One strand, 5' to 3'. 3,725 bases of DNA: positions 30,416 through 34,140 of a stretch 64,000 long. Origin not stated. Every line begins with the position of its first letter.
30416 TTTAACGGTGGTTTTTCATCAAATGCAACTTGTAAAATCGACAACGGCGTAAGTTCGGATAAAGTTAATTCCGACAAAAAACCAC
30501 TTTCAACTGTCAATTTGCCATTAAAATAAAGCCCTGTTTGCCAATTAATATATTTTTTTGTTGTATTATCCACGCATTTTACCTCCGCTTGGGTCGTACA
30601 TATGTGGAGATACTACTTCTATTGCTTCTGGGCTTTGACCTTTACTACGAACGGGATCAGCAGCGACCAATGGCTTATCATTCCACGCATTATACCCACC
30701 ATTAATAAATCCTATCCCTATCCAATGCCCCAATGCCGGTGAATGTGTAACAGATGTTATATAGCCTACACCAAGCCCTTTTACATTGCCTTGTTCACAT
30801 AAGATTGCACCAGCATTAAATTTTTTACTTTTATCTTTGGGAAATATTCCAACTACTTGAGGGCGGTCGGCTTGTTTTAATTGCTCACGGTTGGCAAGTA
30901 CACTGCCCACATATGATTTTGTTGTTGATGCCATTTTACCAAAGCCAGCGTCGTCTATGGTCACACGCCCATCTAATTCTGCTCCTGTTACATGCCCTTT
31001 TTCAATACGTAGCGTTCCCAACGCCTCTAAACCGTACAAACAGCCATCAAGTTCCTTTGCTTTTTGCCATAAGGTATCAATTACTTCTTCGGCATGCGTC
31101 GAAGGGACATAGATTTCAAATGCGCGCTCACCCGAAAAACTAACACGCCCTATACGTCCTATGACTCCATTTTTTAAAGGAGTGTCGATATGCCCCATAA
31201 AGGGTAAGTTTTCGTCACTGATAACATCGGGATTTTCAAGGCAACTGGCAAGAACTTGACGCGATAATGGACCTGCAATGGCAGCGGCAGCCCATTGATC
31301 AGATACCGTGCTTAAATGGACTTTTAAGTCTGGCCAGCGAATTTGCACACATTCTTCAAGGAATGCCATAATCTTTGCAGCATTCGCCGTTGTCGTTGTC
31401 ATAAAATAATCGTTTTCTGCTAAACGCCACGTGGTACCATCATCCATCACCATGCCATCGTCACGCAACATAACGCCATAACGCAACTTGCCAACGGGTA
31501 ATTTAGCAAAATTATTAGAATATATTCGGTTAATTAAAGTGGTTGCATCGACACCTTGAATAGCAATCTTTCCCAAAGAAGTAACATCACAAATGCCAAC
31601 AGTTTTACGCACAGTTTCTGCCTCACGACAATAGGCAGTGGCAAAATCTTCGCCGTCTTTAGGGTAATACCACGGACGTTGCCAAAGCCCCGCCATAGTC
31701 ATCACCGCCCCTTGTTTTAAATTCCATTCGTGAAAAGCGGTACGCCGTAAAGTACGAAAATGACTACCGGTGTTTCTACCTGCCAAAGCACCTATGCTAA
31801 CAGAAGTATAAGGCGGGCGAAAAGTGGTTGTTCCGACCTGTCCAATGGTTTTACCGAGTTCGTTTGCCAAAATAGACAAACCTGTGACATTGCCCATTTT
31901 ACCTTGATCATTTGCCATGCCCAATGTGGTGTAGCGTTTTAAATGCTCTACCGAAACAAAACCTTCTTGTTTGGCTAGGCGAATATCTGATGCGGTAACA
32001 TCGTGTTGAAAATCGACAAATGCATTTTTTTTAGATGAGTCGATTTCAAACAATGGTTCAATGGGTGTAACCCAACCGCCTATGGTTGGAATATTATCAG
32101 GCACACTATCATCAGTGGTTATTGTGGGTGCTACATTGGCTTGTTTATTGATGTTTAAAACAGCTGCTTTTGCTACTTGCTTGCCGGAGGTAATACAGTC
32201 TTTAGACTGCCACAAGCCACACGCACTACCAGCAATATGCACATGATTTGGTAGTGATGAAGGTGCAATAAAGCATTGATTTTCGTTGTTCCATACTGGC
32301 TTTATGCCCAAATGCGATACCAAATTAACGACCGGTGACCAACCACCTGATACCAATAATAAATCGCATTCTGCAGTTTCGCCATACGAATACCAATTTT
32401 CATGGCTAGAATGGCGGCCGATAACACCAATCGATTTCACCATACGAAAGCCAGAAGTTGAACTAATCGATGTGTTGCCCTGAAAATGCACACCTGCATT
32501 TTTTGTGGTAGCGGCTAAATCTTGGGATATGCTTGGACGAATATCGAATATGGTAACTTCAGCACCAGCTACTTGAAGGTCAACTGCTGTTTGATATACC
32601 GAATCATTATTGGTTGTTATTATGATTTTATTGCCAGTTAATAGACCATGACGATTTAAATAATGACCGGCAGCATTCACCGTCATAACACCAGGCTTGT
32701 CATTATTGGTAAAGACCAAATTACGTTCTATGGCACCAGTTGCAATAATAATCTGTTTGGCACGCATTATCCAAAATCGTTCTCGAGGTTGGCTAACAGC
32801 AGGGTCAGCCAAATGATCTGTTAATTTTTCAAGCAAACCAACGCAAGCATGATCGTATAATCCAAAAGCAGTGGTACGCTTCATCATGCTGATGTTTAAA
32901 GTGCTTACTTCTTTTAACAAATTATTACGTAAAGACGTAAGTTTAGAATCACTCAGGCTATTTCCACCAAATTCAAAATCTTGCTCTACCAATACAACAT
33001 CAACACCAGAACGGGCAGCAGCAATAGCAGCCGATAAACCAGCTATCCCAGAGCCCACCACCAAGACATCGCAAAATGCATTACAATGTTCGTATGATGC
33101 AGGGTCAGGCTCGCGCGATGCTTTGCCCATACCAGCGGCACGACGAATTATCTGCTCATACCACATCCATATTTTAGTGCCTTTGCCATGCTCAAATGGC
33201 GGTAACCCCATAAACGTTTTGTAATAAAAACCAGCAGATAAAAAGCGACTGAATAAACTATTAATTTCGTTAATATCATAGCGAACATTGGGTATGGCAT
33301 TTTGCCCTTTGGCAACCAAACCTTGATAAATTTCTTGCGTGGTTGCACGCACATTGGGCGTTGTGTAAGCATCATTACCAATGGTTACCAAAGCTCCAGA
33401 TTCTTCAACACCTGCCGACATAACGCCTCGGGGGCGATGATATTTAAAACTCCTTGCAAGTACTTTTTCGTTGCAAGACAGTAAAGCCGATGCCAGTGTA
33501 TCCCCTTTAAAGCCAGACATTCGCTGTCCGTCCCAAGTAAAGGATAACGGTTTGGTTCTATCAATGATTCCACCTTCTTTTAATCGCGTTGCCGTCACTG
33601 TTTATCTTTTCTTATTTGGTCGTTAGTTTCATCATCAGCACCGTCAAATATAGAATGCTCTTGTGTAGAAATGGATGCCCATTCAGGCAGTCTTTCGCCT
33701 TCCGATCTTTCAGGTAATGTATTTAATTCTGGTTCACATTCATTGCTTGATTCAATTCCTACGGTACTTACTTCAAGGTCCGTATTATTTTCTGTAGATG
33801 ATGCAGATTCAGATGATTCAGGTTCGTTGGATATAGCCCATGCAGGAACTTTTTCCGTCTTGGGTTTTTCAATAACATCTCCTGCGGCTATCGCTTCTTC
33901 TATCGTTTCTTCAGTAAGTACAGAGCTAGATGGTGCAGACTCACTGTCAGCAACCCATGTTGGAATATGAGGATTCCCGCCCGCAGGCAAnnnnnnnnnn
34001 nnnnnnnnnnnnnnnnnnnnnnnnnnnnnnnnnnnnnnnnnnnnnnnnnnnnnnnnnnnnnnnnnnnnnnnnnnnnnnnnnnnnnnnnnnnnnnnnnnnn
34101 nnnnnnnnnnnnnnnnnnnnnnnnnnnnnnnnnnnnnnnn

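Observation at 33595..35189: SoxD subunit extended by a ~440-aa acidic tail with six 43-aa repeats and eight [ILV]PxW motifs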

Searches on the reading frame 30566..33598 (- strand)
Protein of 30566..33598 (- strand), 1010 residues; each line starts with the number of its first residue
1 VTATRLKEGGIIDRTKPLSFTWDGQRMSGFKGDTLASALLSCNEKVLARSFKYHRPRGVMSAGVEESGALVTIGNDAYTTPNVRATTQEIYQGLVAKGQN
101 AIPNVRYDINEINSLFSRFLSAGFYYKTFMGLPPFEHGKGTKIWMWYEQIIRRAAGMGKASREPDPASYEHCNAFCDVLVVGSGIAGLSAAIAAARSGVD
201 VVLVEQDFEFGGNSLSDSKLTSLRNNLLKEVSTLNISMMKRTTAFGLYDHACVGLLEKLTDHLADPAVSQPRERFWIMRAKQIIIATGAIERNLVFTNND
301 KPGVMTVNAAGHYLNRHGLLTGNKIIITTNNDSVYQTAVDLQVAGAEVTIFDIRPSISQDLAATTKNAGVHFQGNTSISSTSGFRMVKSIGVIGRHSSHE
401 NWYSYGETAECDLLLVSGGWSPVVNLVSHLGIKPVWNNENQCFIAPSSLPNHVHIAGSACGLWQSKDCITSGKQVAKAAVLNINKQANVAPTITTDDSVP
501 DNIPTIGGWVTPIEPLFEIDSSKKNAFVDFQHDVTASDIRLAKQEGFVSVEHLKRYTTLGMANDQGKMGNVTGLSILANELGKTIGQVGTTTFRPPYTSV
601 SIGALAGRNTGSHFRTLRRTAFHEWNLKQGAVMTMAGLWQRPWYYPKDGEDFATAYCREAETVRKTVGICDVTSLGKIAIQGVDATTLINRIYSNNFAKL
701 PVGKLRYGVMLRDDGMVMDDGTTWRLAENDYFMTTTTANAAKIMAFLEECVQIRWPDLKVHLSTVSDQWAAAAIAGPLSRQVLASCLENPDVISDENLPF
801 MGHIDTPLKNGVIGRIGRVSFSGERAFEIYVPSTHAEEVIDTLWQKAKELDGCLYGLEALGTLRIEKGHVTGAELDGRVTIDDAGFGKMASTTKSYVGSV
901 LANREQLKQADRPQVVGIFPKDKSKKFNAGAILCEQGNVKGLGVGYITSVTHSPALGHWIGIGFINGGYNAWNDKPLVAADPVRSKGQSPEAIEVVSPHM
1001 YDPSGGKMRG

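Call 10: search_protein_families(library=pfam, proteins=[window:30566-33598:-], max_evalue=0.01)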
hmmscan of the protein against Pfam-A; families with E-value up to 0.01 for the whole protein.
window:30566-33598:- (1010 aa): 17 families
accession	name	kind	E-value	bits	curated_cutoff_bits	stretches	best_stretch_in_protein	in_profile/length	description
PF01571.26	GCV_T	-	5.5e-61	206.5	25.6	1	623-887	2-253/255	Aminomethyltransferase folate-binding domain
PF17806.6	SO_alpha_A3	-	1.9e-31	108.7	23.1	1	524-608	2-87/87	Sarcosine oxidase A3 domain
PF13510.11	Fer2_4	-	2.6e-21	75.9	22.8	1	16-100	2-81/82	2Fe-2S iron-sulfur cluster binding domain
PF07992.20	Pyr_redox_2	-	3.8e-12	46.7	26.1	1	177-433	2-250/291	Pyridine nucleotide-disulphide oxidoreductase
PF00890.30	FAD_binding_2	-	6.6e-11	42.5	20.4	1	177-214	1-38/414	FAD binding domain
PF12831.13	FAD_oxidored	-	1.8e-10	41.2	27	1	177-223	1-47/416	FAD dependent oxidoreductase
PF13450.12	NAD_binding_8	-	3.7e-09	37.2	21.9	1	180-217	1-38/68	NAD(P)-binding Rossmann-like domain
PF01266.30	DAO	-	7.5e-09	36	27.9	1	177-216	1-41/353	FAD dependent oxidoreductase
PF01134.28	GIDA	-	5.9e-08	32.6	22.1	1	177-244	1-69/391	Glucose inhibited division protein A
PF08669.17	GCV_T_C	-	1e-06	28.9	25.9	1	915-974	3-58/80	Glycine cleavage T-protein C-terminal barrel domain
PF13738.12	Pyr_redox_3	-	2.8e-05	23.9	30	0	278-359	123-201/305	Pyridine nucleotide-disulphide oxidoreductase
PF01946.23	Thi4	-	9.6e-05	22.2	26.2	1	176-214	18-57/235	Thi4 family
PF01494.25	FAD_binding_3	-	0.00012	21.8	22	1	176-207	2-33/349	FAD binding domain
PF01262.27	AlaDh_PNT_C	-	0.00032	20.6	23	0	176-207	29-60/214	Alanine dehydrogenase/PNT, C-terminal domain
PF03486.20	HI0933_like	-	0.00066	19.6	50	1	177-211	2-36/244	HI0933-like protein Rossmann domain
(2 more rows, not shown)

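Call 21: find_related_loci(query=window:30566-33598:-, collection=genome_contigs, flank=6000)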
Query window:30566-33598:- (1010 aa) in genome_contigs; peptide patterns used: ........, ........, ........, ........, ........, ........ (x = any residue, [..] = any of these).
384 stretches matched a pattern; 352 encode a relative of the query (tblastn E <= 1e-3); the best 80 are kept; 80 distinct loci.
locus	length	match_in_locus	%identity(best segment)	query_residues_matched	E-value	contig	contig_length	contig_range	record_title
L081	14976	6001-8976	59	1-1010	0e+0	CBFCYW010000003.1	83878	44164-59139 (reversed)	MAG TPA_asm: uncultured Chromatiales bacterium isolate SRR6194934_maxbin2_6 genome assembly, contig: ERZ781394.21, whole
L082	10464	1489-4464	60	1-1010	0e+0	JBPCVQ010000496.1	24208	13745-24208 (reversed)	MAG: Geminicoccaceae bacterium isolate MAG_seacave_72 S1Ck127_8847363, whole genome shotgun sequence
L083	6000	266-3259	59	1-1010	0e+0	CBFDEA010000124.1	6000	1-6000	MAG TPA_asm: uncultured Rhodospirillaceae bacterium isolate SRR26215676_concoct_181 genome assembly, contig: ERZ25073495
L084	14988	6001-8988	59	1-1010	0e+0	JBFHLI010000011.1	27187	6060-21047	MAG: Gammaproteobacteria bacterium isolate Mix_sand07.2021.05.Z.24 k141_1612772_length_27187_cov_11.3253, whole genome s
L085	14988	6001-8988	58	1-1010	0e+0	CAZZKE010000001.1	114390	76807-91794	MAG TPA_asm: uncultured Thalassospiraceae bacterium isolate SRP128015_co1_124 genome assembly, contig: NODE_44_length_11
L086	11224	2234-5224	58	1-1010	0e+0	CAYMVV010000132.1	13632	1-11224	MAG TPA_asm: uncultured Granulosicoccaceae bacterium isolate SRP114822_co2_13 genome assembly, contig: NODE_3619_length_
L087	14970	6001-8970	58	1-1010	0e+0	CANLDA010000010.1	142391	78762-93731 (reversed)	uncultured Rhodobacteraceae bacterium isolate 3-368-3Z.fasta genome assembly, contig: NODE_10, whole genome shotgun sequ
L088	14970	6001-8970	59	1-1010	0e+0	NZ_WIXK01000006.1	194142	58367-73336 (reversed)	Tritonibacter aquimaris strain SM1969 F_scaffold6, whole genome shotgun sequence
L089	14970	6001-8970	59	1-1010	0e+0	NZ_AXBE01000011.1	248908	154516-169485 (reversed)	Leisingera aquimarina DSM 24565 Leiaq_neu_scaffold_2516677486.4_C, whole genome shotgun sequence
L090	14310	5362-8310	60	1-1008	0e+0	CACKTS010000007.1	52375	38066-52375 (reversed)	uncultured Alphaproteobacteria bacterium isolate AG-457-I08 genome assembly, contig: AG-457-I08_NODE_7, whole genome sho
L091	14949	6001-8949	60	1-1008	0e+0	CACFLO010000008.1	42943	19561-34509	uncultured Alphaproteobacteria bacterium isolate AG-414-A22 genome assembly, contig: AG-414-A22_NODE_8, whole genome sho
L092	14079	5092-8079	59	1-1010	0e+0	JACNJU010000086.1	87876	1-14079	MAG: Rhodospirillaceae bacterium isolate NIOZ-UU42 NIOZ-UU_NODE_201_length_87876_cov_10.2477, whole genome shotgun seque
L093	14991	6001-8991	58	1-1010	0e+0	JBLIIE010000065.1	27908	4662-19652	MAG: Granulosicoccus sp. isolate 3300054696_161 Ga0535666_0001957, whole genome shotgun sequence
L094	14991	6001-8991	58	1-1010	0e+0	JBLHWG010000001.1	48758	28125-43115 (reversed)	MAG: Halioglobus sp. isolate 3300046534_21 Ga0491194_0000798, whole genome shotgun sequence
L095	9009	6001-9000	58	1-1010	0e+0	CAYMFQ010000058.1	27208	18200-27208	MAG TPA_asm: uncultured Granulosicoccaceae bacterium isolate SRP268394_co1_152 genome assembly, contig: NODE_2966_length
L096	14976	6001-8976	58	1-1010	0e+0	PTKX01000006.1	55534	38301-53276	MAG: Alphaproteobacteria bacterium MarineAlpha5_Bin7 CFH17_6, whole genome shotgun sequence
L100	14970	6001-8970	59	1-1010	0e+0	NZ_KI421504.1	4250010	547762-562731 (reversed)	Leisingera aquimarina DSM 24565 Leiaq_neu_scaffold_2516677483.1, whole genome shotgun sequence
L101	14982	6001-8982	59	1-1010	0e+0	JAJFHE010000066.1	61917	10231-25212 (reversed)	MAG: Hyphomicrobiales bacterium isolate OFTM97 OFTM97_65, whole genome shotgun sequence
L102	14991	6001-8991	58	1-1010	0e+0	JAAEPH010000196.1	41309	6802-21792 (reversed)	MAG: Gammaproteobacteria bacterium isolate Cli_6 CliG_CONTIG961266, whole genome shotgun sequence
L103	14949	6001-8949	58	1-1010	0e+0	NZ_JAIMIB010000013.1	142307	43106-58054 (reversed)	Roseovarius aestuarii strain KCTC 22174 R_aestuarii_Scaf13_length_142307_cov_151.552, whole genome shotgun sequence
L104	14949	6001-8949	58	1-1010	0e+0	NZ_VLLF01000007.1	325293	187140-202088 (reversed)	Roseibium hamelinense strain ATCC BAA-252 JM93DRAFT_scaffold00007.7, whole genome shotgun sequence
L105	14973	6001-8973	58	1-1010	0e+0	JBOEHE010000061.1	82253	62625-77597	MAG: Arenicella sp. isolate PBSgam11 PBS13d_contig_3191, whole genome shotgun sequence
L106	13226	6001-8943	58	1-1010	0e+0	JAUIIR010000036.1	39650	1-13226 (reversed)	MAG: Alphaproteobacteria bacterium isolate Co_bin.272 NODE_6466_length_39650_cov_9.504643, whole genome shotgun sequence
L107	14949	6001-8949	57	1-1010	0e+0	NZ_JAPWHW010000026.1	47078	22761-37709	Roseovarius sp. ZX-A-9 NODE_26_length_47078_cov_219.836365, whole genome shotgun sequence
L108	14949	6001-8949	59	1-1010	0e+0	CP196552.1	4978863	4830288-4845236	MAG: Labrenzia sp. isolate RCC3390_5c chromosome, complete genome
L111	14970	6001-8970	59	1-1010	0e+0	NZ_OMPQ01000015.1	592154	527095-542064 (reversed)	Pseudophaeobacter sp. EL27 isolate Pseudopaeobacter sp. strain EL27, whole genome shotgun sequence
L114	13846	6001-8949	59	1-1010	0e+0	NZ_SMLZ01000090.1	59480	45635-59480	Roseibium denhamense strain JCM 10543 Contig_64, whole genome shotgun sequence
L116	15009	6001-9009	57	1-1010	0e+0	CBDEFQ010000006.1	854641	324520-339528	MAG: Candidatus Poriferihabitaceae bacterium isolate da5b587c-8cf9-44ca-83e5-6f8e844eeb51 genome assembly, contig: conti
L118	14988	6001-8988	57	1-1010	0e+0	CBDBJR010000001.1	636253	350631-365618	MAG: Candidatus Poriferihabitaceae bacterium isolate ddc5a202-60fb-4026-963d-34f754f030b5 genome assembly, contig: conti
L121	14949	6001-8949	58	1-1010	0e+0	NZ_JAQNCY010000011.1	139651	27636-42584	Leisingera sp. SS27 contig11, whole genome shotgun sequence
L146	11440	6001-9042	55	1-1010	0e+0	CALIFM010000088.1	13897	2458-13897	MAG: uncultured Gammaproteobacteria bacterium isolate R2_Bin_Bin_4_1 genome assembly, contig: c_000000624388, whole geno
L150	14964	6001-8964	56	1-1010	0e+0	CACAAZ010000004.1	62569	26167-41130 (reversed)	uncultured Alphaproteobacteria bacterium isolate AG-897-D18 genome assembly, contig: AG-897-D18_NODE_4, whole genome sho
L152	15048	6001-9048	57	1-1010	0e+0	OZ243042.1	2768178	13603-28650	MAG: Candidatus Poriferihabitaceae bacterium isolate 49d6dd85-0fda-43e6-b460-8c6e23e76669 genome assembly, chromosome: 1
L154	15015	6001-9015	57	1-1010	0e+0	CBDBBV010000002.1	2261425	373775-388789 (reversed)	MAG: Candidatus Poriferihabitaceae bacterium isolate 5b072e45-acb3-4fca-92ff-a6e516b598c6 genome assembly, contig: conti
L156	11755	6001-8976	58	1-1010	0e+0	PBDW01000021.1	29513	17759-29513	MAG: Pelagibacteraceae bacterium isolate SP337 MHASMcontig_3159546, whole genome shotgun sequence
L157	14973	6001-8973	57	1-1010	0e+0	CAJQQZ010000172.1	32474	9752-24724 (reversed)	MAG: uncultured Alphaproteobacteria bacterium isolate 3_20180529_Bin_METABAT_109_1 genome assembly, contig: c_0000027688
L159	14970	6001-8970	59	1-1010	0e+0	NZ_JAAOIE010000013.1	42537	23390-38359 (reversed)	Cochlodiniinecator piscidefendens strain M26A2M contig13, whole genome shotgun sequence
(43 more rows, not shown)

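Call 43: search_protein_families(library=ncbifam, proteins=[window:30566-33598:-], max_evalue=0.00001)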
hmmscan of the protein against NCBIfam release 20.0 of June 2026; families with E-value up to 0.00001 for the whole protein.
window:30566-33598:- (1010 aa): 30 families (the best 25 are shown)
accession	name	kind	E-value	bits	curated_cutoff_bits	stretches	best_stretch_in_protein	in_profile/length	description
TIGR01372.1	soxA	subfamily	0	1165.8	1164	1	4-1009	4-995/996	sarcosine oxidase subunit alpha family protein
NF001567.0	PRK00389.1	subfamily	1.1e-45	156.2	300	1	616-968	2-329/359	glycine cleavage system aminomethyltransferase GcvT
NF053776.1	TmaoDeMthMsil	equivalog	1.9e-35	122.6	1100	1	612-962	380-718/763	trimethylamine N-oxide demethylase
TIGR00528.1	gcvT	equivalog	2.1e-33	115.7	235.85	1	617-975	1-340/362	glycine cleavage system aminomethyltransferase GcvT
NF010093.0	PRK13579.1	equivalog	3.5e-27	95.2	459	1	615-972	7-341/371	glycine cleavage system aminomethyltransferase GcvT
NF009133.0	PRK12486.1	equivalog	2.7e-13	49.6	410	1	661-969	49-343/369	dimethylsulfoniopropionate demethylase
NF004789.0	PRK06134.1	subfamily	5.8e-12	44.9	747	1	170-215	7-52/581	FAD-dependent oxidoreductase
TIGR01813.1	flavo_cyto_c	subfamily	4.5e-10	38.8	285.45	1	177-218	1-43/444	flavocytochrome c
TIGR01292.1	TRX_reduct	equivalog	7.3e-10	38.1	343.45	1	177-430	2-246/300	thioredoxin-disulfide reductase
TIGR04018.1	Bthiol_YpdA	hypoth_equivalog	1.1e-09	37.5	339.9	0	278-485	112-315/316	YpdA family putative bacillithiol disulfide reductase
TIGR03997.1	mycofact_OYE_2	equivalog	3.3e-09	35.7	793.15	1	174-366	378-548/645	mycofactocin system FadH/OYE family oxidoreductase 2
NF053677.1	Desat2ChcC2Cyan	equivalog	9.6e-09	34.1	900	1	176-214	1-39/558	4-oxocyclohex-2-ene-1-carboxylate 5-dehydrogenase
NF005882.1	PRK07843.1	equivalog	3.8e-08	32.2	788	1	177-214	3-40/547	3-oxosteroid 1-dehydrogenase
NF006130.0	PRK08274.1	equivalog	6.2e-08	31.9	369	1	174-214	4-46/467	FAD-dependent tricarballylate dehydrogenase TcuA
TIGR03140.1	AhpF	equivalog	9.4e-08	31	502.9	1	173-360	210-390/515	alkyl hydroperoxide reductase subunit F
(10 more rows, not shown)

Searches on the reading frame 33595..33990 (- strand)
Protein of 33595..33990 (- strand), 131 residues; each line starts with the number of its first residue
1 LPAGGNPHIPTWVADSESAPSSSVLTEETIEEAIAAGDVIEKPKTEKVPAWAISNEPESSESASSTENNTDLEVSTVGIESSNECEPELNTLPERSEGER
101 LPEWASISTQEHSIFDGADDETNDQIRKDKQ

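Call 39: find_encoding_contigs(protein=window:33595-33990:-, flank=10000, max_places=10)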
Protein window:33595-33990:- (131 aa): no gene with exactly this product is on record in the collection.
